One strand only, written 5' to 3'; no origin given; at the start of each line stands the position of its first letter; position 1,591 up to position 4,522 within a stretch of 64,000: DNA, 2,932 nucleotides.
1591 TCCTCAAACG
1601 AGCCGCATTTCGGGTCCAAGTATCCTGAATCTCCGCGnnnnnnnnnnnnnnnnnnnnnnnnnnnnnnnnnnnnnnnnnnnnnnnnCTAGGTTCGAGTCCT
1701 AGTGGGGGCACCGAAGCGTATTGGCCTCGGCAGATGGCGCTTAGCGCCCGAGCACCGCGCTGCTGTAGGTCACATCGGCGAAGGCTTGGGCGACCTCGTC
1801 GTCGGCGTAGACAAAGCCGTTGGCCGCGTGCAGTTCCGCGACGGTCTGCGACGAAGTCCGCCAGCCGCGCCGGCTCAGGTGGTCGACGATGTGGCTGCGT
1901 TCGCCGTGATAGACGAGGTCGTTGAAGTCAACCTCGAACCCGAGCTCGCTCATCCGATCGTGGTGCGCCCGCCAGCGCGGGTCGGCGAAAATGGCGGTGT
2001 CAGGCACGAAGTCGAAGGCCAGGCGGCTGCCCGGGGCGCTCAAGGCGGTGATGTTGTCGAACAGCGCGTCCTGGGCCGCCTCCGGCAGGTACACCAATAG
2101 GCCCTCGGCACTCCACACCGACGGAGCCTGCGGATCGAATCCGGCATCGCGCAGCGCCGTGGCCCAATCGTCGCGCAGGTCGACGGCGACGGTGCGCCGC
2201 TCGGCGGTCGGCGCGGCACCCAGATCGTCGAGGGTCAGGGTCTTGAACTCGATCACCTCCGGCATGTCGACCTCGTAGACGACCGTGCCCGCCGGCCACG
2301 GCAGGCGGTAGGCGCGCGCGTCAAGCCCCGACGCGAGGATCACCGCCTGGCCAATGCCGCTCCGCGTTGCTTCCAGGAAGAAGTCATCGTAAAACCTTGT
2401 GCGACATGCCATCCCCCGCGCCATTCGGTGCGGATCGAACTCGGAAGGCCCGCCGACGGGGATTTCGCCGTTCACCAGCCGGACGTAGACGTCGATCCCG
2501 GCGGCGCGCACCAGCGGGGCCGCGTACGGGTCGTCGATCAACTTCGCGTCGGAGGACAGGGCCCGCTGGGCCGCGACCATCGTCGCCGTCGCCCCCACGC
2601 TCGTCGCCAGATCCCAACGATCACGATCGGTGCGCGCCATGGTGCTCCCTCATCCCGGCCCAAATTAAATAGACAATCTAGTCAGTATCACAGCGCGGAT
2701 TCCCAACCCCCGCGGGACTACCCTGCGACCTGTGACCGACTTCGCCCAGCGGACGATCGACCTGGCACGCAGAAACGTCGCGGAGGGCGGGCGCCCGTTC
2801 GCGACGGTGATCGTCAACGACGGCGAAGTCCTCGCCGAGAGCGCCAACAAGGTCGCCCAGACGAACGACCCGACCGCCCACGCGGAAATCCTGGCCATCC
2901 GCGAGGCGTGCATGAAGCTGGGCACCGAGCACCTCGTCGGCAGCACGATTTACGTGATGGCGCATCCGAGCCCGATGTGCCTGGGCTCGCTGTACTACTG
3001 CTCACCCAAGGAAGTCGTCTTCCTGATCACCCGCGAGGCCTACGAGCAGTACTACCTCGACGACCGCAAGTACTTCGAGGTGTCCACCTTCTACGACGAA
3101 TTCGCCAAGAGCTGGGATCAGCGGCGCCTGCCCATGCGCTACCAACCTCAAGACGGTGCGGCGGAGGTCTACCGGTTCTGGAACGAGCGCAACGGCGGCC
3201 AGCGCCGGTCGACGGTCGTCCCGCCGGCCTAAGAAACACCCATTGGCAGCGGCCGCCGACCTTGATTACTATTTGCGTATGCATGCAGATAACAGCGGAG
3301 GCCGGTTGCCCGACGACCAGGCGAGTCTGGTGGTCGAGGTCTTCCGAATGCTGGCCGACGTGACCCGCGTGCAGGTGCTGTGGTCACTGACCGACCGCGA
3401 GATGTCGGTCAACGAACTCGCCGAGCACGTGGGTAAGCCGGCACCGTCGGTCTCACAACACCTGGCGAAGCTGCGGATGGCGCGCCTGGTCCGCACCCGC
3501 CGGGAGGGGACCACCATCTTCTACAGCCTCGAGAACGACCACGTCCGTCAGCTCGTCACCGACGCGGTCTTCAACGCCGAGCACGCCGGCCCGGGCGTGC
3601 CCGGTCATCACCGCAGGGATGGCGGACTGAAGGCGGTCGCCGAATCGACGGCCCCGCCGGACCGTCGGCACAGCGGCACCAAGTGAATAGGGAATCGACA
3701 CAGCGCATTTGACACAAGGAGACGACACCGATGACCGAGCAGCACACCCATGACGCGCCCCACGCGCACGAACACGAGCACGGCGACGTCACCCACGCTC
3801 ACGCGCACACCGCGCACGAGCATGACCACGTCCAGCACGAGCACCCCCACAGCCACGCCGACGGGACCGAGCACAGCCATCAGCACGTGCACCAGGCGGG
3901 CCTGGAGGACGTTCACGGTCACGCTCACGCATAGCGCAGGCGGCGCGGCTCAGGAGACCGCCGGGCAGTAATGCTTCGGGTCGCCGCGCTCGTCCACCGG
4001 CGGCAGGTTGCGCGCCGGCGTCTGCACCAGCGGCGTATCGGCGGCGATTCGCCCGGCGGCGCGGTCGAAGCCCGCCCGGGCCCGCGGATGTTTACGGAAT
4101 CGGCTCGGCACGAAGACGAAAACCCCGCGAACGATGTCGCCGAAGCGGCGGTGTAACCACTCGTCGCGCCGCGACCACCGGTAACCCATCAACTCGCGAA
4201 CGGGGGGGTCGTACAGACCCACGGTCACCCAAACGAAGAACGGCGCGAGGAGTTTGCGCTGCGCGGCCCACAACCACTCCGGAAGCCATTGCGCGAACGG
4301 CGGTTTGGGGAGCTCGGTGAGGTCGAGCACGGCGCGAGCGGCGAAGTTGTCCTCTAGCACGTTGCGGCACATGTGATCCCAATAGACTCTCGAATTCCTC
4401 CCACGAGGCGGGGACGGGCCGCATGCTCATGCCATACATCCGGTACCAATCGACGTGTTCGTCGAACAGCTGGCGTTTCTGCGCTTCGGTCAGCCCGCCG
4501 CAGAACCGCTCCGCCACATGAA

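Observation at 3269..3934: His-rich mini-protein behind kmtR: candidate Ni/Co (or Zn) sequestration module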

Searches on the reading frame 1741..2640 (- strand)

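Call 6: search_protein_families(library=pfam, proteins=[window:1741-2640:-], max_evalue=0.1)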
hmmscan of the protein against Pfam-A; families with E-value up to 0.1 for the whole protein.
window:1741-2640:- (299 aa): 1 family
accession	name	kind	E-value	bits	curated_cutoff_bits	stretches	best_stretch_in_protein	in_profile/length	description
PF04072.20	LCM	-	5.2e-68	229.1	22.3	1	19-198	1-187/187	Leucine carboxyl methyltransferase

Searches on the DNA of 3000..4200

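Call 78: search_rna_families(source=window, start=3000, end=4200, threshold=evalue, max_evalue=1)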
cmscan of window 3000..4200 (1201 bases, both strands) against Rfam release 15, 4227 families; matches with E-value up to 1: 0.
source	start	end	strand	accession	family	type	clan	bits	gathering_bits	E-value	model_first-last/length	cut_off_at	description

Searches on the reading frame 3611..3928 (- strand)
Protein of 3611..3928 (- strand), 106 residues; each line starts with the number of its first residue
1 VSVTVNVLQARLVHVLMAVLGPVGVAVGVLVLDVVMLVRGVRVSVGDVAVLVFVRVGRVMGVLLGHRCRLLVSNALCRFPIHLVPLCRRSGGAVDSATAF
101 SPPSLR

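Call 31: list_cluster_members(proteins=[window:3611-3928:-, window:3750-3968:+, window:3279-3683:+, window:3950-4372:-])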
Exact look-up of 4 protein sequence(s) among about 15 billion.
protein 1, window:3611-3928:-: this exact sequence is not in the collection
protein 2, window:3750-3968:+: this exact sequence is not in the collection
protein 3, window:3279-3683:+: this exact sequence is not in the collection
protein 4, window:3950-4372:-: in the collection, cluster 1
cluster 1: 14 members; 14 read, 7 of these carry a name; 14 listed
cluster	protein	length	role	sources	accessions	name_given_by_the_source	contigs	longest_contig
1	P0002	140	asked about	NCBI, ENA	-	-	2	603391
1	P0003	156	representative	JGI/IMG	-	uncharacterized protein (DUF2236 family)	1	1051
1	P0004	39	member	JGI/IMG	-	hypothetical protein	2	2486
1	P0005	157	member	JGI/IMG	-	uncharacterized protein (DUF2236 family)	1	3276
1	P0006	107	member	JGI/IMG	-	uncharacterized protein (DUF2236 family)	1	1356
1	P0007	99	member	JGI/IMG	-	uncharacterized protein (DUF2236 family)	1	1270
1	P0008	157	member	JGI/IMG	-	uncharacterized protein (DUF2236 family)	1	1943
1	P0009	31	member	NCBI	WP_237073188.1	hypothetical protein, partial [Mycobacterium avium]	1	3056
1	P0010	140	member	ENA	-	-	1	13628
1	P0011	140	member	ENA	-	-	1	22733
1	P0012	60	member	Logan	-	-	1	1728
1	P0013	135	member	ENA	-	-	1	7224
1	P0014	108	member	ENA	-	-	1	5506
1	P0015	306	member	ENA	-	-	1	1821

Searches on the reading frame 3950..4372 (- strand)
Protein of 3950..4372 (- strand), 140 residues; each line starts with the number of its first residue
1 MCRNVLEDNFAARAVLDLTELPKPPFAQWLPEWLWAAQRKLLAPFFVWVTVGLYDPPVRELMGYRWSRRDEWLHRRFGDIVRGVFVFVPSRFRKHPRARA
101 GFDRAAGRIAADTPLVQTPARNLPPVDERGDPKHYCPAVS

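Call 6: search_protein_families(library=pfam, proteins=[window:3950-4372:-], max_evalue=0.1)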
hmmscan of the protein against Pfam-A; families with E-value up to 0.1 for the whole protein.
window:3950-4372:- (140 aa): 1 family
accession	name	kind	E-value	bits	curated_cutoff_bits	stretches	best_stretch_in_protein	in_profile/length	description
PF09995.15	MPAB_Lcp_cat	-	3.2e-13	50.7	23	1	1-82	156-230/231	ER-bound oxygenase mpaB/B'/Rubber oxygenase, catalytic domain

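Call 7: search_protein_families(library=ncbifam, proteins=[window:3950-4372:-], max_evalue=0.1)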
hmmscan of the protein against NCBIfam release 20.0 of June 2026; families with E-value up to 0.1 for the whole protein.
window:3950-4372:- (140 aa): 0 families
